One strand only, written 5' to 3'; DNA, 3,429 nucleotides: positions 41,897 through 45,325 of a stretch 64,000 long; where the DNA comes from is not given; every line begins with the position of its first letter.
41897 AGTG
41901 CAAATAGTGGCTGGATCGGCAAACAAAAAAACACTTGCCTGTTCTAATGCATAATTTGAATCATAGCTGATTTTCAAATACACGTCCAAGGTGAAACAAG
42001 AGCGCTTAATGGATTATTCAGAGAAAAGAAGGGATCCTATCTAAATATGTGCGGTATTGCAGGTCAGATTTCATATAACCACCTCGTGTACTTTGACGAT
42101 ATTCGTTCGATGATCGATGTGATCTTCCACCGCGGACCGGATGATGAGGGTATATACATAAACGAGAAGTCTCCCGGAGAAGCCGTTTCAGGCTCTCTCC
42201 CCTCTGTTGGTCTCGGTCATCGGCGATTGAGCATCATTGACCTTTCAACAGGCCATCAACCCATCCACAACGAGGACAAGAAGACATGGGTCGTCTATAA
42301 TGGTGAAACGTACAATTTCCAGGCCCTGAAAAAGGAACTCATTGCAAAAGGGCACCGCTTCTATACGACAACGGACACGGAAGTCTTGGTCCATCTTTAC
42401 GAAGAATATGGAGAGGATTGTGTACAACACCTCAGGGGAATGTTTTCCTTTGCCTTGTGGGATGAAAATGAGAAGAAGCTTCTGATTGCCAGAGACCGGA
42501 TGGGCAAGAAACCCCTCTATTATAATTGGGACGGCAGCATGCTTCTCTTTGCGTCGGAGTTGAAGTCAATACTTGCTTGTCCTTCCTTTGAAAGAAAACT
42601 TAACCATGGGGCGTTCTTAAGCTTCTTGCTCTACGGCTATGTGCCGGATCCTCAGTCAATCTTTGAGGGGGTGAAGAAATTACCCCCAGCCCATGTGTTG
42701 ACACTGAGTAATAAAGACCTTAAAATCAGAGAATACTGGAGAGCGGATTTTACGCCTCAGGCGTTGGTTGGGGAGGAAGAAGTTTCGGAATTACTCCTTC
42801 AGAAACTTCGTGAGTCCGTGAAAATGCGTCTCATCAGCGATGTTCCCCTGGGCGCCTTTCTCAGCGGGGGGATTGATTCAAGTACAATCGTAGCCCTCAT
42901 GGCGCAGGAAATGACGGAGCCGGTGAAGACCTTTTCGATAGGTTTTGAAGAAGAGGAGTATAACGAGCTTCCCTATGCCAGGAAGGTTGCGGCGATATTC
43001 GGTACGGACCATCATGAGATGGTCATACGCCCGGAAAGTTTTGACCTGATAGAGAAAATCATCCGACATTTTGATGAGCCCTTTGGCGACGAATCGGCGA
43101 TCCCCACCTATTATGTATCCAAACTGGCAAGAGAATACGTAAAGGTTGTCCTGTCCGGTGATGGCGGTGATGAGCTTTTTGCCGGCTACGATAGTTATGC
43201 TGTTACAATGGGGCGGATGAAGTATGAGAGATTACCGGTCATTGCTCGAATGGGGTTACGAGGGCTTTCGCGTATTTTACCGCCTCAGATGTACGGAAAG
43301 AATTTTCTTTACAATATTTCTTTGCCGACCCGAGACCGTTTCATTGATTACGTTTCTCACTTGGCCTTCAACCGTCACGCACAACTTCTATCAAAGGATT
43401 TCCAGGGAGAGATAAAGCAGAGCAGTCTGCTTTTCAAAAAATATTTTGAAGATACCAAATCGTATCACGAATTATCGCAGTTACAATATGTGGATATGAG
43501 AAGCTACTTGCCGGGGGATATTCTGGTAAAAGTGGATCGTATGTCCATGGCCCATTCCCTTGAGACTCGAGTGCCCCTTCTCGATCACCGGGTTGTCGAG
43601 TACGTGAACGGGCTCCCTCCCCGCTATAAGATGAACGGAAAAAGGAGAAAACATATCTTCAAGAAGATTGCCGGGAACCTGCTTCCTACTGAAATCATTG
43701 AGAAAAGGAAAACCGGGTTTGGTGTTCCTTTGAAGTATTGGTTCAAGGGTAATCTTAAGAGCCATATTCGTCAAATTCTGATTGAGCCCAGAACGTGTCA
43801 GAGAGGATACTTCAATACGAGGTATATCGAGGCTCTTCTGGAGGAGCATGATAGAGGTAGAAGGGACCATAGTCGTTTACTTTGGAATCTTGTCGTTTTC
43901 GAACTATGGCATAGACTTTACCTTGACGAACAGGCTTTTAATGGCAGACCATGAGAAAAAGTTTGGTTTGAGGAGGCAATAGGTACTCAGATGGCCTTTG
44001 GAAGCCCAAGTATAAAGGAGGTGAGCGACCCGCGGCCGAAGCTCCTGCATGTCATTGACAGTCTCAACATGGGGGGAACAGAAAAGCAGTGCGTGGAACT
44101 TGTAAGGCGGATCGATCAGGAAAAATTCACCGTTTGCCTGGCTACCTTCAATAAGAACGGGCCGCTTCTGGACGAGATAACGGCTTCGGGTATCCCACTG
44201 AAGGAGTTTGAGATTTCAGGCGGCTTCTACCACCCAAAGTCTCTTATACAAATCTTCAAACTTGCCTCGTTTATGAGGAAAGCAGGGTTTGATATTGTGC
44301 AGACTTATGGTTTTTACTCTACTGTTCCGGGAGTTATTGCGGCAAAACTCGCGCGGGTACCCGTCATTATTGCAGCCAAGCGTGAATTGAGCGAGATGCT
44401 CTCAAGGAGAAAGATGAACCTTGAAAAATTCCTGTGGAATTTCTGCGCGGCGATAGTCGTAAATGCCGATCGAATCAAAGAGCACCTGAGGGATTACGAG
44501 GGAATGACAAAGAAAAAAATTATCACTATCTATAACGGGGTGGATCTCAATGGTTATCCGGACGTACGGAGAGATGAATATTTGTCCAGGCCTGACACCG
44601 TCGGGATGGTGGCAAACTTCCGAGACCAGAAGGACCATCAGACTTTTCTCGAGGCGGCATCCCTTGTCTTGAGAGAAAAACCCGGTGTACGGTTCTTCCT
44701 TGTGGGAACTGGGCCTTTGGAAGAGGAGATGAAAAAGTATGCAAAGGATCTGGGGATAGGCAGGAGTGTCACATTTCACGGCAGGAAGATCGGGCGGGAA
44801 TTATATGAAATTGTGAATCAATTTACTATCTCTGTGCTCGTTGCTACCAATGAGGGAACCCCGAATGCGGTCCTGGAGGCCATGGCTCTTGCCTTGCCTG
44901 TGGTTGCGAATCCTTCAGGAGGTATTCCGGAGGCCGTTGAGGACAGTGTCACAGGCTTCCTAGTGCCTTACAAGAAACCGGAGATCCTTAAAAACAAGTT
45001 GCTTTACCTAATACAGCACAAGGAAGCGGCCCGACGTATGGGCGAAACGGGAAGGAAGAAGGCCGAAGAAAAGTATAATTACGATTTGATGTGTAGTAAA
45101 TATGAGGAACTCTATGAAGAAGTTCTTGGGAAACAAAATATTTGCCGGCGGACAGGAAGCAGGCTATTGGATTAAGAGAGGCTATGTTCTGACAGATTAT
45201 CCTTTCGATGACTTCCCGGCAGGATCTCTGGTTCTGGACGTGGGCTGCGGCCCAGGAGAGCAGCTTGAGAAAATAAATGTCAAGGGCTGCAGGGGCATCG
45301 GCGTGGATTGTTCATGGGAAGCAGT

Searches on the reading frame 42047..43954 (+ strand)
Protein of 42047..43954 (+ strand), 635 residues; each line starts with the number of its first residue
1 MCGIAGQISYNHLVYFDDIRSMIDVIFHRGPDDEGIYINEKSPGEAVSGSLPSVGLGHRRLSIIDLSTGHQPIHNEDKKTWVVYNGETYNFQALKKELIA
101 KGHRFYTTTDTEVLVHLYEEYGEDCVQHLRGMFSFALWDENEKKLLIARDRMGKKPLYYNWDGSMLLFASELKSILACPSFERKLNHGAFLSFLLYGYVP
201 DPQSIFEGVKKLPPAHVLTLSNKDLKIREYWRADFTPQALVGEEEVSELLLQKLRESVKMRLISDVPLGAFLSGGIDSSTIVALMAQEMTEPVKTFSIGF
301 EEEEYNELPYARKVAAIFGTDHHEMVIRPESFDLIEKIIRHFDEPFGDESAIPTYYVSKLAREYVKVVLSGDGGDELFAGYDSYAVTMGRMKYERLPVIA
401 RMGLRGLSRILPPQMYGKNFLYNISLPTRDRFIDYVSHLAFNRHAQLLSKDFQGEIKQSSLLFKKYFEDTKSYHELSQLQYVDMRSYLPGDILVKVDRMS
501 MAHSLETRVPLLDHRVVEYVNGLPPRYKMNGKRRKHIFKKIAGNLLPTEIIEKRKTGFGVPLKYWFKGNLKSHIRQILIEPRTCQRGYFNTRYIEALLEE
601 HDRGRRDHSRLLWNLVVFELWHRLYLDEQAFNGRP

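Call 62: search_protein_families(library=ncbifam, proteins=[window:42047-43954:+], max_evalue=0.00001)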
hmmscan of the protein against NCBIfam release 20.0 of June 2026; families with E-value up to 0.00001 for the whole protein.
window:42047-43954:+ (635 aa): 9 families
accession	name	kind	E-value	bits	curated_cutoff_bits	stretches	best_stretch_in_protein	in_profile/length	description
TIGR03108.1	eps_aminotran_1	hypoth_equivalog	1.4e-202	674.8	816.9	1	1-620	1-623/628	XrtA/PEP-CTERM system amidotransferase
TIGR01536.1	asn_synth_AEB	equivalog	4.9e-161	537.2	267.1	1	2-558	1-517/517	asparagine synthase (glutamine-hydrolyzing)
TIGR03104.1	trio_amidotrans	equivalog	3e-134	448.4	570.1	2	1-386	1-385/589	N-acetylglutaminylglutamine amidotransferase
NF006949.0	PRK09431.1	equivalog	6.9e-100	335.2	499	3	1-180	1-170/554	asparagine synthase B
NF033535.1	lass_lactam_cya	exception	8.5e-74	249.3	525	2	1-378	1-376/668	lasso peptide isopeptide bond-forming cyclase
NF033561.1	macrolact_Ik_Al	subfamily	1.5e-21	76.7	300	1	121-380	71-333/561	albusnodin/ikarugamycin family macrolactam cyclase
NF001484.0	PRK00331.1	subfamily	6.8e-13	47.9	381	1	54-177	67-200/601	isomerizing glutamine--fructose-6-phosphate transaminase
TIGR01135.1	glmS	equivalog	5.8e-12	44.9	418.05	1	71-177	85-199/607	glutamine--fructose-6-phosphate transaminase (isomerizing)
TIGR01134.1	purF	equivalog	2.2e-11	43.8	350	1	54-189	66-213/432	amidophosphoribosyltransferase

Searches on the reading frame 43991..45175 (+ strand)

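Call 61: search_protein_families(library=ncbifam, proteins=[window:43991-45175:+], max_evalue=0.00001)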
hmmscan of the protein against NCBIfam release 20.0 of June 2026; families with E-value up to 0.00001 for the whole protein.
window:43991-45175:+ (394 aa): 31 families (the best 25 are shown)
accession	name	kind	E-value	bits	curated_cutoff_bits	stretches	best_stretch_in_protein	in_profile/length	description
TIGR03088.1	stp2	hypoth_equivalog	5.5e-45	154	409.05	1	16-379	2-374/374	TIGR03088 family PEP-CTERM/XrtA system glycosyltransferase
NF011726.0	PRK15179.1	equivalog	3.6e-29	101.6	733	1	88-375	389-691/694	Vi polysaccharide biosynthesis protein TviE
TIGR03999.1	thiol_BshA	equivalog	3.8e-28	98.5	273.7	1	173-379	165-374/375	N-acetyl-alpha-D-glucosaminyl L-malate synthase BshA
TIGR04063.1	stp3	hypoth_equivalog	8.7e-25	87.4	442.05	1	143-379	149-396/397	TIGR04063 family PEP-CTERM/XrtA system glycosyltransferase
NF041876.1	EPS_EpsE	equivalog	2.3e-23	83.1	400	1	151-365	161-383/389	exopolysaccharide biosynthesis GT4 family glycosyltransferase EpsE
TIGR02149.1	glgA_Coryne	subfamily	2.7e-22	79.5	302.4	1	99-379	83-391/391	glycogen synthase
TIGR04157.1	glyco_rSAM_CFB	subfamily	2.1e-21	76.4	400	1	140-375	158-406/406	TIGR04157 family glycosyltransferase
TIGR03449.1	mycothiol_MshA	equivalog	1.2e-19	70.5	462.5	1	119-379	134-404/406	D-inositol-3-phosphate glycosyltransferase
NF038229.1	Glyco4_Geo_Pelo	equivalog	4.4e-18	65.4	400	1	122-379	79-337/338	GPMC system family 4 glycosyltransferase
NF050056.1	ProtGlycPglH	equivalog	9.8e-18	64.3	600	1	17-378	2-353/354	GalNAc-alpha-(1->4)-GalNAc-alpha-(1->3)-diNAcBac-PP-undecaprenol alpha-1,4-N-acetyl-D-galactosaminyltransferase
NF038011.1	PelF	equivalog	2.8e-16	59.6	100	1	170-375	275-489/489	GT4 family glycosyltransferase PelF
NF012034.0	PRK15490.1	equivalog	1.1e-15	57.1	813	1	202-325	399-520/578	Vi polysaccharide biosynthesis glycosyltransferase TviE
TIGR04005.1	wcaL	equivalog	1e-14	54.2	537.6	1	170-369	192-397/406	colanic acid biosynthesis glycosyltransferase WcaL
NF046085.1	XrtY_assoc_Gly1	equivalog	6.2e-14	51.7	400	1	108-379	107-385/387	XrtY-associated glycosyltransferase XYAG1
NF038298.1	EPS_HpsO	equivalog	6.8e-14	51.4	575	1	203-378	203-387/388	hormogonium polysaccharide biosynthesis glycosyltransferase HpsO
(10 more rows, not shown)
